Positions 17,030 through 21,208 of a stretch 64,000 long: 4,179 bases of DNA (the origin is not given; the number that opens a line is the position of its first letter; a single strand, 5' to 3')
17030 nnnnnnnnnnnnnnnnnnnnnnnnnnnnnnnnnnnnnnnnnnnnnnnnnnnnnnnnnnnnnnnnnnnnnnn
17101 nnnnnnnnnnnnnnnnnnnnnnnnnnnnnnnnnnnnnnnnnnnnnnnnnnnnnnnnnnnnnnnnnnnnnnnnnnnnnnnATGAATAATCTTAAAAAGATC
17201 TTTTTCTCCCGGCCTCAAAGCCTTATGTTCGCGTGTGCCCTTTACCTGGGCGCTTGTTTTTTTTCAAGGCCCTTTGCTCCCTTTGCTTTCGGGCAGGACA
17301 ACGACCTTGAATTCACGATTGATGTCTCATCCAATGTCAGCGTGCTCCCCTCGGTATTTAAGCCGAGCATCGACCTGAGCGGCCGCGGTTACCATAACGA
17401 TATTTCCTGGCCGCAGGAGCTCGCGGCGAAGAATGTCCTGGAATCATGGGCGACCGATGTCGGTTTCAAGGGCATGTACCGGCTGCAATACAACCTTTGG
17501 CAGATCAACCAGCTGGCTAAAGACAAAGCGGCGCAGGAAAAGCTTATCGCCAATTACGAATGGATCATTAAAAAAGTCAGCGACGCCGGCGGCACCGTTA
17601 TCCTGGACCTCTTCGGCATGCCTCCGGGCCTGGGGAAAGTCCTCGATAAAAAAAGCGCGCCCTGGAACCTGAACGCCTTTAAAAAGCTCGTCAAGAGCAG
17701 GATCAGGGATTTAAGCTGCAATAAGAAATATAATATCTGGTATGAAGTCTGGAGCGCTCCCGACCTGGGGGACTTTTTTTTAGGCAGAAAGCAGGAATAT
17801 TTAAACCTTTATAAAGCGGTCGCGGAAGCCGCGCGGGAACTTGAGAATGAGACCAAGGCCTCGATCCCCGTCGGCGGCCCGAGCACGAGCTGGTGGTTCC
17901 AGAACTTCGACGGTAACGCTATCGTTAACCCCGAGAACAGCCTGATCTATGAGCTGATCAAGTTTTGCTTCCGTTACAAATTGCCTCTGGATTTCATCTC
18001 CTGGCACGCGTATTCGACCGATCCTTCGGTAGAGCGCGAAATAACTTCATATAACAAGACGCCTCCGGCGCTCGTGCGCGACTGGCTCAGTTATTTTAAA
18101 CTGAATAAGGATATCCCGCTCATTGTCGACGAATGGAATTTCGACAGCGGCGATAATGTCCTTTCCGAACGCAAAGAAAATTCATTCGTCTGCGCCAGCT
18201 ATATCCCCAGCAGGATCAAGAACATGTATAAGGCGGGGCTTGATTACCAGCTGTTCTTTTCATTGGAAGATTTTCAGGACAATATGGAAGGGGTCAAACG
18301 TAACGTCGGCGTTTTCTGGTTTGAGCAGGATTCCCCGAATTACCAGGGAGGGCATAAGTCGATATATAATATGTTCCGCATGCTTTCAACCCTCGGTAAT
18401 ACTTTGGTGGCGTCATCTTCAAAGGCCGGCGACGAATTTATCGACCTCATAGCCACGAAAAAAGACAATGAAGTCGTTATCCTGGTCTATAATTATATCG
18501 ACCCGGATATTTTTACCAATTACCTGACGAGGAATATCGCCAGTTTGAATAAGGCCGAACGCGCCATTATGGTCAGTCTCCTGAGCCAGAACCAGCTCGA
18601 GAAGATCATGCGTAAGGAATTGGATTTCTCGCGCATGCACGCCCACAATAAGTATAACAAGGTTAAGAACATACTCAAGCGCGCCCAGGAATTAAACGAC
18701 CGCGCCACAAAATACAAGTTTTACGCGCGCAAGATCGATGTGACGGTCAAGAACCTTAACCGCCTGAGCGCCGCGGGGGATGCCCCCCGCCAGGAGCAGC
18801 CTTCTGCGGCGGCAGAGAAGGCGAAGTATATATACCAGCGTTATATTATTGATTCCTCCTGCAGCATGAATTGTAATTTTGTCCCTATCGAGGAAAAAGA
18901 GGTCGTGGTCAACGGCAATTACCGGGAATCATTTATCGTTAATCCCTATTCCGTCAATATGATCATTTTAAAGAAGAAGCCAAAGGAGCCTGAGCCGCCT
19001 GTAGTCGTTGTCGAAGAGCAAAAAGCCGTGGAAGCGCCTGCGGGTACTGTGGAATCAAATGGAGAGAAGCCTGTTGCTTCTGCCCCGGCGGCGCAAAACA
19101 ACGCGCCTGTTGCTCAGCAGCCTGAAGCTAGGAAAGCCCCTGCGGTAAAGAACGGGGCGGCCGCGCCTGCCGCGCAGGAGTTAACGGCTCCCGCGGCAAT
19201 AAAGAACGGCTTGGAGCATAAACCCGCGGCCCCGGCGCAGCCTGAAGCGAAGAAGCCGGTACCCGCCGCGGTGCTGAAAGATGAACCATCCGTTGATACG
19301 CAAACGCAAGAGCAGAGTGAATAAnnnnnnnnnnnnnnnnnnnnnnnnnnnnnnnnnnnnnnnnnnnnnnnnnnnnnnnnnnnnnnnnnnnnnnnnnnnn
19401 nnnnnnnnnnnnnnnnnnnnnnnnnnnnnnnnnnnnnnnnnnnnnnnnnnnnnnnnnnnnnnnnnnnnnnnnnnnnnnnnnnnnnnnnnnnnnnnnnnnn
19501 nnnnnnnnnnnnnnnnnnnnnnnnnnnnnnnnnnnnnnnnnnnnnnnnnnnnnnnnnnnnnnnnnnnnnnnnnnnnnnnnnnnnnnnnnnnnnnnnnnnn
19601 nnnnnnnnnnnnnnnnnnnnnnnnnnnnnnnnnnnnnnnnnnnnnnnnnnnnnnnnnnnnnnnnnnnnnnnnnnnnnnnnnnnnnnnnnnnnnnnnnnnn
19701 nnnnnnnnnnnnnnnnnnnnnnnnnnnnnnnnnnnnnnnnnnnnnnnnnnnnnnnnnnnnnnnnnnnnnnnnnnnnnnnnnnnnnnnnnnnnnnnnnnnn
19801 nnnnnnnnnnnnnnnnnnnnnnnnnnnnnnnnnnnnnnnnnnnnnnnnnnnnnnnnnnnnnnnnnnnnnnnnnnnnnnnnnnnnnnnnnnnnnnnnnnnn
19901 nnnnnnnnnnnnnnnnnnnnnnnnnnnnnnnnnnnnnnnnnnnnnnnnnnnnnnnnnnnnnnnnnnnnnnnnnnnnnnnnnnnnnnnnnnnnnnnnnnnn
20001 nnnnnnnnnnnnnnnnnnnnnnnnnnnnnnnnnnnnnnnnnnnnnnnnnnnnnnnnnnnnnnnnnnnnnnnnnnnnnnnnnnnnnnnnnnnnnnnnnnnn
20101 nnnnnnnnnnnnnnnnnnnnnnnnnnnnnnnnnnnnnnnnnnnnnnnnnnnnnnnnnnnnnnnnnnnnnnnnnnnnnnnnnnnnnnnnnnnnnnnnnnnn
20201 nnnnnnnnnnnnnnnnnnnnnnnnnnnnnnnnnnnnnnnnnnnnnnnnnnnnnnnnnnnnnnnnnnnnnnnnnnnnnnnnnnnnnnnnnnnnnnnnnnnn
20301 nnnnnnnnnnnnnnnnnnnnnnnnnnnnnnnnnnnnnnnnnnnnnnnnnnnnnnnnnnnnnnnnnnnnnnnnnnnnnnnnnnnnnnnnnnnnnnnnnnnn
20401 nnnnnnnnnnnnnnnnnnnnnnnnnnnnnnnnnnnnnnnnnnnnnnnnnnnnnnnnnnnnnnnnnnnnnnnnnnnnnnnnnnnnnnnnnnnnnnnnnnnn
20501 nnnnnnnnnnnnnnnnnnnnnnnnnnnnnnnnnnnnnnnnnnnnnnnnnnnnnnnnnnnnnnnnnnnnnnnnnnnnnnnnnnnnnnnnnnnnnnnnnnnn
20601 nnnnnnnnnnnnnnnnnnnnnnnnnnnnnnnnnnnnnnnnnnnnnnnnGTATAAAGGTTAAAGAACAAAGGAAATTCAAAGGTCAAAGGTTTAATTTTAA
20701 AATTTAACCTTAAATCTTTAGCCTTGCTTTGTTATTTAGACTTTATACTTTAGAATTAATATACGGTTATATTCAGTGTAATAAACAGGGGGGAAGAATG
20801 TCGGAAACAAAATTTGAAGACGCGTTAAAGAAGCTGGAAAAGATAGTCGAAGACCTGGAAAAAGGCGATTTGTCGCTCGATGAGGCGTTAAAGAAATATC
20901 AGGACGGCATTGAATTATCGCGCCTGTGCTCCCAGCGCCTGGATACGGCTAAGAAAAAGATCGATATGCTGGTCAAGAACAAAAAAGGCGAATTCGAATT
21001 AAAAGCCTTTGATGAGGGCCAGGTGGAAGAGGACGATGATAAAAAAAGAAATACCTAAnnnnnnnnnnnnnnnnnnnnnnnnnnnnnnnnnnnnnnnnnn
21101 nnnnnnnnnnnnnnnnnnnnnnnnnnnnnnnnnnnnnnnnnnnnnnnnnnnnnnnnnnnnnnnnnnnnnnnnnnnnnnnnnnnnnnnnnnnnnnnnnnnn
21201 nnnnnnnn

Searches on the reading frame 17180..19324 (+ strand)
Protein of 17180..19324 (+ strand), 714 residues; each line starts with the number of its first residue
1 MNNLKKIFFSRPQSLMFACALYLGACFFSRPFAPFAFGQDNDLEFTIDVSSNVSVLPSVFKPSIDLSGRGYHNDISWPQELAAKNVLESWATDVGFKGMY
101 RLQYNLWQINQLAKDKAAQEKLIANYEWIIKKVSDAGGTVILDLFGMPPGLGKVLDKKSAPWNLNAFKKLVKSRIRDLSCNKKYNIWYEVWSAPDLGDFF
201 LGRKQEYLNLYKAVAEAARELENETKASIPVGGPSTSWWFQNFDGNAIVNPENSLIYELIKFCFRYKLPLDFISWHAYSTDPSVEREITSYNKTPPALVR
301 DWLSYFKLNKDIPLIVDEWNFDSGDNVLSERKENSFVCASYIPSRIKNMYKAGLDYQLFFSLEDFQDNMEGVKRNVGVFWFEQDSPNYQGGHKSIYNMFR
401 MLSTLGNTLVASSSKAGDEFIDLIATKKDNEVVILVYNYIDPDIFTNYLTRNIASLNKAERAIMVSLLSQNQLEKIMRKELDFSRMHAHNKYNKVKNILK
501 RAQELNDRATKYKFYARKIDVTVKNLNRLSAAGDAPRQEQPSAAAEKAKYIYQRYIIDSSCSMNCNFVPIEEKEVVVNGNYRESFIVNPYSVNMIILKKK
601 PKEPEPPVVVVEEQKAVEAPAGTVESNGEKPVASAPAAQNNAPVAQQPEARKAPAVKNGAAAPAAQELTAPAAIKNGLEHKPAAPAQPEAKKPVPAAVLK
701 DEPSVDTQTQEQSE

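Call 37: search_protein_families(library=pfam, proteins=[window:17180-19324:+], max_evalue=0.001)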
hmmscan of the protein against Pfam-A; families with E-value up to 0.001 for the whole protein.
window:17180-19324:+ (714 aa): 1 family
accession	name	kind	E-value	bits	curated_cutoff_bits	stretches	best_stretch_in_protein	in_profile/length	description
PF01229.23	Glyco_hydro_39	-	2.3e-18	66.7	26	1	165-440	129-385/472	Glycosyl hydrolases family 39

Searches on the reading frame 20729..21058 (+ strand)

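Call 38: search_protein_families(library=pfam, proteins=[window:20729-21058:+], max_evalue=0.001)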
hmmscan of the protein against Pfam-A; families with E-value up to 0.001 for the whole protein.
window:20729-21058:+ (109 aa): 1 family
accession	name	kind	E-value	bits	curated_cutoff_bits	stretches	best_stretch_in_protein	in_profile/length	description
PF02609.21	Exonuc_VII_S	-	6.4e-21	74.6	24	1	29-79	1-51/52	Exonuclease VII small subunit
